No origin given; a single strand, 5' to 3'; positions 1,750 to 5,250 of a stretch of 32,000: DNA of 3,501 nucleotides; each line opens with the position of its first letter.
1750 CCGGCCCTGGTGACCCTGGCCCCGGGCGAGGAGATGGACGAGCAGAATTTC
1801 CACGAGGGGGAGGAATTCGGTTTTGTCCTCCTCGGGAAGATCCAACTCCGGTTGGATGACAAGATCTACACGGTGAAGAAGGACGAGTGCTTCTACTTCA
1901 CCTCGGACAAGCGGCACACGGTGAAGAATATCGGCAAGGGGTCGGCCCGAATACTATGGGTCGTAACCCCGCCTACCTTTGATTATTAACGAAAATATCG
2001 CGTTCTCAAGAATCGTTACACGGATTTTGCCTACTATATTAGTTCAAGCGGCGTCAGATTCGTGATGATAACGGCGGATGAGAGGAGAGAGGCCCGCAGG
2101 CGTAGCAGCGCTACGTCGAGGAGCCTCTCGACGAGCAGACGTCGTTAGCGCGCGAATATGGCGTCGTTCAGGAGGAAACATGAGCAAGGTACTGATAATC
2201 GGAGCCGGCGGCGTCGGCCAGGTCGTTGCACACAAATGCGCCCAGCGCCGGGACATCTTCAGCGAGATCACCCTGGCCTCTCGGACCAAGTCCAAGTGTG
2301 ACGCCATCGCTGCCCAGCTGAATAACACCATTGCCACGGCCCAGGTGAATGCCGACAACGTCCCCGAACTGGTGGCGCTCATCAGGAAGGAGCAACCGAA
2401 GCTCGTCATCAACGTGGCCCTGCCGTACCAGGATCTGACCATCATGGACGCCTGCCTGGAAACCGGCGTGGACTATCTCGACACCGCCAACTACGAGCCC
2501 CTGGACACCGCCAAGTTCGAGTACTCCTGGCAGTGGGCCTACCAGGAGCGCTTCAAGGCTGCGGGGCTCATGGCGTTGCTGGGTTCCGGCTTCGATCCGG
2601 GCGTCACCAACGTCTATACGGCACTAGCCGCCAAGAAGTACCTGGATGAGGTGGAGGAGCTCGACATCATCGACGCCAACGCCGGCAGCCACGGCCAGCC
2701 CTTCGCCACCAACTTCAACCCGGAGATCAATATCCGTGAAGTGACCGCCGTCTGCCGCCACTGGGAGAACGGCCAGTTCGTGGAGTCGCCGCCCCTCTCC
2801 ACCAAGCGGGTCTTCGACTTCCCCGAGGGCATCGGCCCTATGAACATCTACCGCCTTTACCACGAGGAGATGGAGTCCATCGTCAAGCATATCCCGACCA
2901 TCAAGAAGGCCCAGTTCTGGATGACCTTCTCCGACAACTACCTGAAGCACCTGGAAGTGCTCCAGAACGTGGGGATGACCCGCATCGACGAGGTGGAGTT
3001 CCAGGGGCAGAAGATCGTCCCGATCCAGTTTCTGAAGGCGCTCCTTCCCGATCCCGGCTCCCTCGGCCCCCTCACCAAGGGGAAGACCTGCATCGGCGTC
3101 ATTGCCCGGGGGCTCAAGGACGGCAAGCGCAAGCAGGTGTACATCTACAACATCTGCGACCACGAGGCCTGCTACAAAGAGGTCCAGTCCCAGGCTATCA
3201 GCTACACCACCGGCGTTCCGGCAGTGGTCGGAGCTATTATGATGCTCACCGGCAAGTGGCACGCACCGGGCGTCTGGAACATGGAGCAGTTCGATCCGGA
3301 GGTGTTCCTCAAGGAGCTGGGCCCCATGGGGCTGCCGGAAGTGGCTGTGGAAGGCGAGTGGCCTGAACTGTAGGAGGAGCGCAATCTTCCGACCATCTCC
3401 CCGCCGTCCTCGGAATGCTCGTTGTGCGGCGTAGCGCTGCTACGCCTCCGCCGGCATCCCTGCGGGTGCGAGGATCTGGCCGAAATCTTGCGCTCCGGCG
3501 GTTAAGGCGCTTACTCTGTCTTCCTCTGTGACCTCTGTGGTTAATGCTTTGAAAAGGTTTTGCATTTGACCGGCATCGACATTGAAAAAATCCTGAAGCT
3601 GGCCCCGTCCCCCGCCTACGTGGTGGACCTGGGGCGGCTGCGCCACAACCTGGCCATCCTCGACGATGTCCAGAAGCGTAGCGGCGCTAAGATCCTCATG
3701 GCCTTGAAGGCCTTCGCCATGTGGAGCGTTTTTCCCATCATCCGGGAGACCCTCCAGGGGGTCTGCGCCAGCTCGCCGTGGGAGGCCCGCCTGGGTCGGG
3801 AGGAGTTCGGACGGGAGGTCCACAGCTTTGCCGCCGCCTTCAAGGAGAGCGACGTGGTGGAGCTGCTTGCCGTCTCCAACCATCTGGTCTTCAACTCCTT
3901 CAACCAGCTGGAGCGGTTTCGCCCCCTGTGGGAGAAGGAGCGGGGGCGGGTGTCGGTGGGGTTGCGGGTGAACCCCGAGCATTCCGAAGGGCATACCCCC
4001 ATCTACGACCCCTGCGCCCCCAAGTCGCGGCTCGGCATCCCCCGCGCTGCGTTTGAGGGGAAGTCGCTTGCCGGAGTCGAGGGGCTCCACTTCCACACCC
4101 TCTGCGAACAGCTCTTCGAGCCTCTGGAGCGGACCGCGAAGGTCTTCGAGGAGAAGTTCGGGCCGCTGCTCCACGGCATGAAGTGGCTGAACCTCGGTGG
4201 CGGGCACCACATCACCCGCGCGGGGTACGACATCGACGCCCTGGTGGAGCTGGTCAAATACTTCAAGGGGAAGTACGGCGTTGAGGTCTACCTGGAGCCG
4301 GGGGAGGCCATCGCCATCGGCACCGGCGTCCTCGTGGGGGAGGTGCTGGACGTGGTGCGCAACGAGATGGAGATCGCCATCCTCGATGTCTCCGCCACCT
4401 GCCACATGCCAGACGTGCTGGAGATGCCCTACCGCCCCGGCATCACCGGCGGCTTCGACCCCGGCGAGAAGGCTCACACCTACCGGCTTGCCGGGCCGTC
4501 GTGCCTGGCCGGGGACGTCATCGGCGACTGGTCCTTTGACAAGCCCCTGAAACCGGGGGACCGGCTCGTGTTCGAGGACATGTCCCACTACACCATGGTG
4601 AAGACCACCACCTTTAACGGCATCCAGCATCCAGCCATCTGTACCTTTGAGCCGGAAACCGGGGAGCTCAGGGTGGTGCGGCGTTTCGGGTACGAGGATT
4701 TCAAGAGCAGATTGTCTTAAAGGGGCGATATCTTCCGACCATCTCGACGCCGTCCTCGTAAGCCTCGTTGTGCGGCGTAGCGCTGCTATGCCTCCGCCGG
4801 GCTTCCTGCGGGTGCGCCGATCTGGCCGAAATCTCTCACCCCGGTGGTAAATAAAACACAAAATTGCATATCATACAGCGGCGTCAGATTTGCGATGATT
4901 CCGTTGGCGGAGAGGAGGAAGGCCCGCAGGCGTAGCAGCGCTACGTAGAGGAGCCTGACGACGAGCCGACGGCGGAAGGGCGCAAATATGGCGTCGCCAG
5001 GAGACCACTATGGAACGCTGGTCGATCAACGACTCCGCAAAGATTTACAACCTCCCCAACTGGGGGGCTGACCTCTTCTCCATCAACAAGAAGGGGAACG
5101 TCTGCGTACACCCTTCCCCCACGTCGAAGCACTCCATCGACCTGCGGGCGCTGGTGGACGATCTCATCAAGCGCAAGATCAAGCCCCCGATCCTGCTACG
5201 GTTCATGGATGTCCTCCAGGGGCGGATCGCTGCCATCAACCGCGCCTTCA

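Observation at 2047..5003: Four copies of a structured element of about 120 nt bracket every polyamine-biosynthesis gene, and the two 5'-leader copies show compensatory base-pair changes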

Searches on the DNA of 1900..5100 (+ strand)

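Call 8: search_rna_families(source=window, start=1900, end=5100, threshold=evalue, max_evalue=10)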
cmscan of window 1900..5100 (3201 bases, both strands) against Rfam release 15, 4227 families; matches with E-value up to 10: 4.
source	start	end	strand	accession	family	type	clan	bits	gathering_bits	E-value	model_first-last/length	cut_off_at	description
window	2803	2882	-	RF03748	mir-2772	Gene; miRNA;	-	18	110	3.6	1-86/86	no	mir-2772 microRNA precursor family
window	4304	4333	-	RF01532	TB10Cs3H2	Gene; snRNA; snoRNA; HACA-box;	-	17.8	45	8.6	23-51/69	no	Trypanosomatid snoRNA TB10Cs3H2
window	4324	4397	+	RF00363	mir-BART1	Gene; miRNA;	CL00097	17.5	70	3.7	1-70/70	no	mir-BART1 microRNA precursor family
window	2371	2479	+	RF01930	bxd_2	Gene; lncRNA;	-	13.3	80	9.5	1-91/91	no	Bithoraxoid conserved region 2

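Call 59: build_rna_model(alignment_id=A3, structure=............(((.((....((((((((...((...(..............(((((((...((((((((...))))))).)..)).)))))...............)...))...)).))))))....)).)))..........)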
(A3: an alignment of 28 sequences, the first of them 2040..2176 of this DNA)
Model R1 built from alignment A3 (28 sequences, 146 columns); structure: as given.
model positions 137; base pairs 31; branch points 0; effective number of sequences 12.14; information 0.59 bits per position. Calibrated on 0.2 Mb of random sequence (short: E-values are rough).
structure used (alignment columns):
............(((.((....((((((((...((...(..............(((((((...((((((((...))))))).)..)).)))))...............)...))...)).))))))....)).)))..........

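Call 60: search_with_rna_model(model_id=R1, source=window, max_evalue=1, filters=off)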
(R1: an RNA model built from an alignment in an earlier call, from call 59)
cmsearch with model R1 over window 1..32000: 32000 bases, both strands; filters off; matches with E-value up to 1: 16.
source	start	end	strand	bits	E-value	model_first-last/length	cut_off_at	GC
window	4714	4851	-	103.2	1.3e-28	1-137/137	no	0.62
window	3368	3505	-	99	2.2e-27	1-137/137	no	0.65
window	2040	2175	+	96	1.7e-26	1-137/137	no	0.6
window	4870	5005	+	95.5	2.4e-26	1-137/137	no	0.62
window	4713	4850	+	16.2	0.0086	1-137/137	no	0.62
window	3367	3504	+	11.7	0.19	1-137/137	no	0.65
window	8570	8674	-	11.6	0.2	1-137/137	no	0.61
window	24863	25010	-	11.2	0.27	1-137/137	no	0.66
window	25089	25153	+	10.9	0.32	1-137/137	no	0.69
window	28349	28496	-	10.7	0.38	1-137/137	no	0.66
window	15864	15984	+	10.2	0.52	1-137/137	no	0.59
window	7801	7917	+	9.8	0.71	1-137/137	no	0.67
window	13369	13501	-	9.7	0.73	1-137/137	no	0.65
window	1546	1612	-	9.4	0.89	1-137/137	no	0.58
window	15889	15961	-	9.4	0.9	1-137/137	no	0.58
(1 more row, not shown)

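Call 61: search_with_rna_model(model_id=R1, sources=[L011, L012, L013, L014, L015, L016, L017, L018, L019, L020, L021, L022, L023, L024, L025, L026, L027, L028, L029, L031, L032, L034, L036, L037, L038, L039, L040, L041, L042, L043, L044, L045, L047, L048, L051, L053, L055, L056, L057, L058, L059, L060, L062, L063, L064, L065, L066, L068, L070, L071, L072, L073, L074, L076, L078, L079, L081, L082, L083, L084, L088, L090, L092, L095, L096, L097, L098, L099, L100, L101, L102, L105, L106, L111, L113, L114, L117, L118, L119, L120, L121, L123, L124, L125, L126, L127, L128, L129, L130, L131, L132, L133, L136, L140, L144, L146, window], max_evalue=0.000001, make_alignment=true)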
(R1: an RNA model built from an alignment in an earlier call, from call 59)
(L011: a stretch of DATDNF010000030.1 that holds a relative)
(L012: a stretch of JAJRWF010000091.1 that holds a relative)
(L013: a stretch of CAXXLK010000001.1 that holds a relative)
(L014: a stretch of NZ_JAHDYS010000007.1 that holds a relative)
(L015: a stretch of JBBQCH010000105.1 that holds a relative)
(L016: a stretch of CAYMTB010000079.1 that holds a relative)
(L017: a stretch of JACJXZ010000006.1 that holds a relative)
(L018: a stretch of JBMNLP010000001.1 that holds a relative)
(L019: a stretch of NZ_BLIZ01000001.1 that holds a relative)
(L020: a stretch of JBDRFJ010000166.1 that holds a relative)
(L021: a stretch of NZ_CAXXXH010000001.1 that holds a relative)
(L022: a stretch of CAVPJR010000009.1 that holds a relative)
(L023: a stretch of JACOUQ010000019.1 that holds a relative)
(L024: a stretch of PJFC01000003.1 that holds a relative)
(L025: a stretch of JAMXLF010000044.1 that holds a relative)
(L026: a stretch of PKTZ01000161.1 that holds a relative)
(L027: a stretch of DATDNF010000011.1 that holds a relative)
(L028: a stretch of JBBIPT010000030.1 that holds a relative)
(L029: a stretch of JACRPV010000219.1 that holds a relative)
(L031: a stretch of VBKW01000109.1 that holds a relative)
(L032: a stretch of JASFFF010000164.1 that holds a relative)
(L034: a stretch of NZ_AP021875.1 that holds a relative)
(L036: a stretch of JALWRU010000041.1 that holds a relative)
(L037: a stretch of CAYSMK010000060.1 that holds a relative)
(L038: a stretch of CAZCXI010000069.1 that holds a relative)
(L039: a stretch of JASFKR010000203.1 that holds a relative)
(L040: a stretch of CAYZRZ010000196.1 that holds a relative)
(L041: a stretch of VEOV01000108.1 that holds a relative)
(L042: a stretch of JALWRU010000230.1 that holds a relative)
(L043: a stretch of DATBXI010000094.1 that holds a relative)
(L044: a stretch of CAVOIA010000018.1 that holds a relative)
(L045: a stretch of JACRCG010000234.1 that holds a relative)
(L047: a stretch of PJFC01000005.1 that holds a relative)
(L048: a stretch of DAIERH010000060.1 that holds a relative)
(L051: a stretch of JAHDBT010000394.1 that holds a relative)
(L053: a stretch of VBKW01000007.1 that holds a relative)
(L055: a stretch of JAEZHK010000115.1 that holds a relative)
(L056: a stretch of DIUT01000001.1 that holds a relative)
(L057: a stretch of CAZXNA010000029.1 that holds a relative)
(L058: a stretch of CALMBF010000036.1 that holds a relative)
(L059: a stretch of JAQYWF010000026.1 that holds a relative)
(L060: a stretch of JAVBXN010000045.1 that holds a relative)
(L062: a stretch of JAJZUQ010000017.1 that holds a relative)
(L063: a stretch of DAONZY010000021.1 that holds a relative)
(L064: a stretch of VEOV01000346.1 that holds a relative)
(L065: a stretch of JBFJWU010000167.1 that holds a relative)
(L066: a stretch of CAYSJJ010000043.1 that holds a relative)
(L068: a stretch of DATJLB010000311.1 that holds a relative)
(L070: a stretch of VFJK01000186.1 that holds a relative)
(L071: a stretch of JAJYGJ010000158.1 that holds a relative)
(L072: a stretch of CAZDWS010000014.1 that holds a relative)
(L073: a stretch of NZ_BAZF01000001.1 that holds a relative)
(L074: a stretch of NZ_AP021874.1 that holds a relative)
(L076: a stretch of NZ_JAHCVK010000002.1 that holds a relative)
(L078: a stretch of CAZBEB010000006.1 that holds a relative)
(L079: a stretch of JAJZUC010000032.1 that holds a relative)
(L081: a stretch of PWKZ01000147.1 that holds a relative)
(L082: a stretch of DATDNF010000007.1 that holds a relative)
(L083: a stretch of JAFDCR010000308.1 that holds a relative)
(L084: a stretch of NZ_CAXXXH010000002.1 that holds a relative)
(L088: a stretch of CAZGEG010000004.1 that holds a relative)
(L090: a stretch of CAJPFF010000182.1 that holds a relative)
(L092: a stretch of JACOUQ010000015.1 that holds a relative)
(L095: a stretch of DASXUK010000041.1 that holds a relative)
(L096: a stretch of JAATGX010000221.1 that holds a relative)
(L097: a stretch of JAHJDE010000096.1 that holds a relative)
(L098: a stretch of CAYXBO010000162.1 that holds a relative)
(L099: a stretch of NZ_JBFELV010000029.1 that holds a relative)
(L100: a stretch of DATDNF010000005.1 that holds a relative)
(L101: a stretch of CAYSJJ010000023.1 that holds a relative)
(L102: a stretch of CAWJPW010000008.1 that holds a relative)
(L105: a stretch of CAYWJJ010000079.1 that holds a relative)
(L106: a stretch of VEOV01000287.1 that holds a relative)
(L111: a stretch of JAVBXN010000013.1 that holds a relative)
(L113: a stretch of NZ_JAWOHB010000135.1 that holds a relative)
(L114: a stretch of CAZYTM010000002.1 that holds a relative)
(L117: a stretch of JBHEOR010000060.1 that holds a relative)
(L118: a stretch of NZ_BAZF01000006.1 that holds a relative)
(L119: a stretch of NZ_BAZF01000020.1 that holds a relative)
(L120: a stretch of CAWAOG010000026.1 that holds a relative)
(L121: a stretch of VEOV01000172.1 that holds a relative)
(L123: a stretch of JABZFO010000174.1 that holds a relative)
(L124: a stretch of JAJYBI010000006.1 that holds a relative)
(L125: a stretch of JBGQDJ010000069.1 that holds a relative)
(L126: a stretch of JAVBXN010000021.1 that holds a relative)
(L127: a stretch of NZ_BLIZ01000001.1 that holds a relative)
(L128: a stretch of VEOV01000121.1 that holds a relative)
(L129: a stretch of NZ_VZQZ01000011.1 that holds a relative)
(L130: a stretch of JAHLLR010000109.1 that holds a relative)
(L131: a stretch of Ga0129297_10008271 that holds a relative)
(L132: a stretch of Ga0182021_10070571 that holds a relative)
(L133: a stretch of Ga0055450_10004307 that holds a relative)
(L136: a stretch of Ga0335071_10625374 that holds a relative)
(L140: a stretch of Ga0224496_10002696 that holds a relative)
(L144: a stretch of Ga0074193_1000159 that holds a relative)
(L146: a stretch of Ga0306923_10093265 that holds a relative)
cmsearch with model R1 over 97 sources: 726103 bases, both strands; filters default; matches with E-value up to 0.000001: 132.
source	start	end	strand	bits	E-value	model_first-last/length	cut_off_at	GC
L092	4865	5002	-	113.2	3e-30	1-137/137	no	0.59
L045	1410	1546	+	110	2.7e-29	1-137/137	no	0.66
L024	7765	7901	-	109.2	4.7e-29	1-137/137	no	0.64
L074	1975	2111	-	108.2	9.2e-29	1-137/137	no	0.55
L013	6177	6313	+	105.4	6e-28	1-137/137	no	0.53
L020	2238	2374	-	104.3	1.3e-27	1-137/137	no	0.51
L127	4020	4154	-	104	1.7e-27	1-137/137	no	0.53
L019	1035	1169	-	103.6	2.1e-27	1-137/137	no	0.58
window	4714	4851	-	103.2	2.8e-27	1-137/137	no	0.62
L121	752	888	+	103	3.2e-27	1-137/137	no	0.64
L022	6012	6147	-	102.6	4.4e-27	1-137/137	no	0.56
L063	6472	6605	-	102.5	4.4e-27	1-137/137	no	0.55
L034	4052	4187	+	102.4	4.8e-27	1-137/137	no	0.57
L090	3995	4131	+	102.2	5.7e-27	1-137/137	no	0.65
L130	4981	5117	-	100.4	1.9e-26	1-137/137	no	0.54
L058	3515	3651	+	100.1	2.3e-26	1-137/137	no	0.67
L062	5619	5753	-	100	2.5e-26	1-137/137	no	0.53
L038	108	243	-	99.5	3.5e-26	1-137/137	no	0.57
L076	3589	3726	-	99.3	4.1e-26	1-137/137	no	0.68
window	3368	3505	-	99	4.9e-26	1-137/137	no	0.65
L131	2639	2776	+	98.8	5.7e-26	1-137/137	no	0.63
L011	4364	4498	-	98.8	5.9e-26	1-137/137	no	0.6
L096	3969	4103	+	97.4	1.5e-25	1-137/137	no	0.61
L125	5589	5723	+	96.9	2e-25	1-137/137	no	0.55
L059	3513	3649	-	96.5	2.7e-25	1-137/137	no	0.57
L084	1822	1957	+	96.4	3e-25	1-137/137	no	0.54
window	2040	2175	+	96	3.9e-25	1-137/137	no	0.6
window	4870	5005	+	95.5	5.4e-25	1-137/137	no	0.62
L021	3665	3800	-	95.4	5.8e-25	1-137/137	no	0.51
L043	1138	1272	-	95.3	6.3e-25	1-137/137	no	0.63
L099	5869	6005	+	95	7.4e-25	1-137/137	no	0.55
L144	4531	4665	-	94.7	9.5e-25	1-137/137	no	0.63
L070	7555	7692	+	94.6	9.8e-25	1-137/137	no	0.59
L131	2028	2163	+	94.4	1.2e-24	1-137/137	no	0.6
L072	4538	4673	-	94.2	1.3e-24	1-137/137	no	0.6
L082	2064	2201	-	94.1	1.4e-24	1-137/137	no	0.59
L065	7034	7172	-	93.6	1.9e-24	1-137/137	no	0.65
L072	1962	2096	-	93.3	2.5e-24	1-137/137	no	0.51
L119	3145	3279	-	93.2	2.5e-24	1-137/137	no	0.53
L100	6977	7109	+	93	2.9e-24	1-137/137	no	0.62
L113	480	615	+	92.6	4e-24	1-137/137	no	0.51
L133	2098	2233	-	92.5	4.3e-24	1-137/137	no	0.6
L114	7773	7908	-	92.3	4.8e-24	1-137/137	no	0.61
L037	7050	7187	-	92.3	4.9e-24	1-137/137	no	0.59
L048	3167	3301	+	91.8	6.8e-24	1-137/137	no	0.52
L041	4638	4772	-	91.4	8.8e-24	1-137/137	no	0.58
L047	5932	6066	-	90.8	1.3e-23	1-137/137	no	0.52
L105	7365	7499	-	89.8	2.6e-23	1-137/137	no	0.55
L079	2532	2668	+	89.8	2.7e-23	1-137/137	no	0.58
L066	2497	2634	-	89.5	3.3e-23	1-137/137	no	0.56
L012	5961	6097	-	89.4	3.6e-23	1-137/137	no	0.61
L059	3998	4133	-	89.4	3.6e-23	1-137/137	no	0.56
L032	5489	5625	+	89.2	4e-23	1-137/137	no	0.54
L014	318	454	+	89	4.8e-23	1-137/137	no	0.66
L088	5150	5284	+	88.6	5.9e-23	1-137/137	no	0.6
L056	1193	1330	+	88.6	6.2e-23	1-137/137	no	0.57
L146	1488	1623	-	88.4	7.2e-23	1-137/137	no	0.63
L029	3416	3554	-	88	9.4e-23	1-137/137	no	0.58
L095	2791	2928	+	87.9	9.7e-23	1-137/137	no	0.53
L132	2583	2718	-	87.3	1.5e-22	1-137/137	no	0.6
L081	668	805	+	87.3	1.5e-22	1-137/137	no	0.62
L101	5225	5363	+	87.2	1.6e-22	1-137/137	no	0.62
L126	3931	4065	-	87.1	1.8e-22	1-137/137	no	0.61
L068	4746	4880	+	86.5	2.5e-22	1-137/137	no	0.56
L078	7710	7846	+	85.8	4.1e-22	1-137/137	no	0.61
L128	7439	7573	-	84.9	7.4e-22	1-137/137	no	0.63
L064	3442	3575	-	84.5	9.9e-22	1-137/137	no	0.55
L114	6769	6906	+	84.4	1.1e-21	1-137/137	no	0.6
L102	487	625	+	84.3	1.1e-21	1-137/137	no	0.7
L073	7785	7921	+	84.3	1.1e-21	1-137/137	no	0.61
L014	1921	2058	+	84.1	1.3e-21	1-137/137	no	0.57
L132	1255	1390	+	83.5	2e-21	1-137/137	no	0.62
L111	6806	6940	+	83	2.7e-21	1-137/137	no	0.56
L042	5296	5433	-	82.6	3.8e-21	1-137/137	no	0.59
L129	7581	7718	-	81.7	6.7e-21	1-137/137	no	0.63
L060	6819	6956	+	80.6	1.4e-20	1-137/137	no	0.54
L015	231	367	-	79.7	2.7e-20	1-137/137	no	0.58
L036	603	741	+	78.2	7.7e-20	1-137/137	no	0.58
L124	1929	2063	+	77.6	1.1e-19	1-137/137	no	0.59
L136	906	1028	-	77.2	1.5e-19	14-137/137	5'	0.69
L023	1864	1998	-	76.9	1.8e-19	1-137/137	no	0.58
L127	6004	6138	-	76.7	2e-19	1-137/137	no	0.53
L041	3590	3724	-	76.3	2.7e-19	1-137/137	no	0.55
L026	7358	7494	-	75.2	5.8e-19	1-137/137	no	0.63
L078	3598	3736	-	75.2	6e-19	1-137/137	no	0.68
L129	4850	4987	-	74.1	1.3e-18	1-137/137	no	0.54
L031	3081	3214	+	72.8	3.1e-18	1-137/137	no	0.7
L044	4008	4098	-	72.5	3.6e-18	24-115/137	no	0.62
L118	4317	4452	+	72.4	4e-18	1-137/137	no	0.6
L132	1112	1247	-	70.7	1.3e-17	1-137/137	no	0.58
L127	2634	2768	-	70.2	1.8e-17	1-137/137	no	0.53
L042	5125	5263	-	69.1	3.9e-17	1-137/137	no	0.59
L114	3471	3605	+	69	4.1e-17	1-137/137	no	0.58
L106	2847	2984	+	69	4.1e-17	1-137/137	no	0.57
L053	6509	6646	-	68.1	7.5e-17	1-137/137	no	0.67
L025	1374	1510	-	67.8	9.1e-17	1-137/137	no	0.66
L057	301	440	+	67.6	1.1e-16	1-137/137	no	0.74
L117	6537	6674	+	67.3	1.3e-16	1-137/137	no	0.44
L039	2341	2470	+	67.2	1.4e-16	1-137/137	no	0.69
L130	3844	3980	-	67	1.6e-16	1-137/137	no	0.59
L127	4667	4801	-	66.2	2.8e-16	1-137/137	no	0.59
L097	332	444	+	66.1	3e-16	14-125/137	no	0.53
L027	2126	2264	+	65.8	3.7e-16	1-137/137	no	0.58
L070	4497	4631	-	63.9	1.3e-15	1-137/137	no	0.57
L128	5608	5744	-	61.6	6.6e-15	1-137/137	no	0.58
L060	6647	6785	+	61.3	8e-15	1-137/137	no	0.45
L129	7753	7890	+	61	1e-14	1-137/137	no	0.54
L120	3273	3412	+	60.8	1.1e-14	1-137/137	no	0.54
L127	361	495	-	60.6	1.3e-14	1-137/137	no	0.49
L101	4412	4550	-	60.2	1.7e-14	1-137/137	no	0.59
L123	705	837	+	59.5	2.6e-14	1-137/137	no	0.58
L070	5432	5566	+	59.2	3.2e-14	1-137/137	no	0.52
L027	637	774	+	57.1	1.4e-13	1-137/137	no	0.66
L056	3157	3294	+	56.3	2.3e-13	1-137/137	no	0.48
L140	4699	4831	+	55.4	4.6e-13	1-137/137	no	0.6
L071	4655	4790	+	53.4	1.7e-12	1-137/137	no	0.54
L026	6638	6771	-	53.4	1.8e-12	1-137/137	no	0.6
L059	413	549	-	53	2.3e-12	1-137/137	no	0.44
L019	7642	7777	-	52.4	3.4e-12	1-137/137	no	0.66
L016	2332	2472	-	51.7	5.4e-12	1-137/137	no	0.61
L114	5129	5265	+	51.3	7.2e-12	1-137/137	no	0.59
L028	3890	4022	+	50.8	1.1e-11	1-137/137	no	0.74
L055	3052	3171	-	46.3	2.2e-10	1-137/137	no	0.59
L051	4057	4197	-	45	5.5e-10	1-137/137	no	0.41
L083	3201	3337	+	44.7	6.6e-10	1-137/137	no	0.45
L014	152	263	-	44.5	7.6e-10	1-137/137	no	0.65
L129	2935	3022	+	44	1.1e-09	26-113/137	no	0.64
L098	1028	1145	-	42.7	2.6e-09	1-137/137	no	0.53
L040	490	609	+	42.5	2.9e-09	1-137/137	no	0.62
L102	7902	7991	+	40.4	1.2e-08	25-114/137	no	0.7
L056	4413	4549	+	36.5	1.8e-07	1-137/137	no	0.58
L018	1976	2092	-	34.9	5.6e-07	1-137/137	no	0.58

Alignment A4: 132 matches aligned to the model, 174 columns, each read 5' to 3' on its own strand. Consensus structure (alignment columns), stored with it:
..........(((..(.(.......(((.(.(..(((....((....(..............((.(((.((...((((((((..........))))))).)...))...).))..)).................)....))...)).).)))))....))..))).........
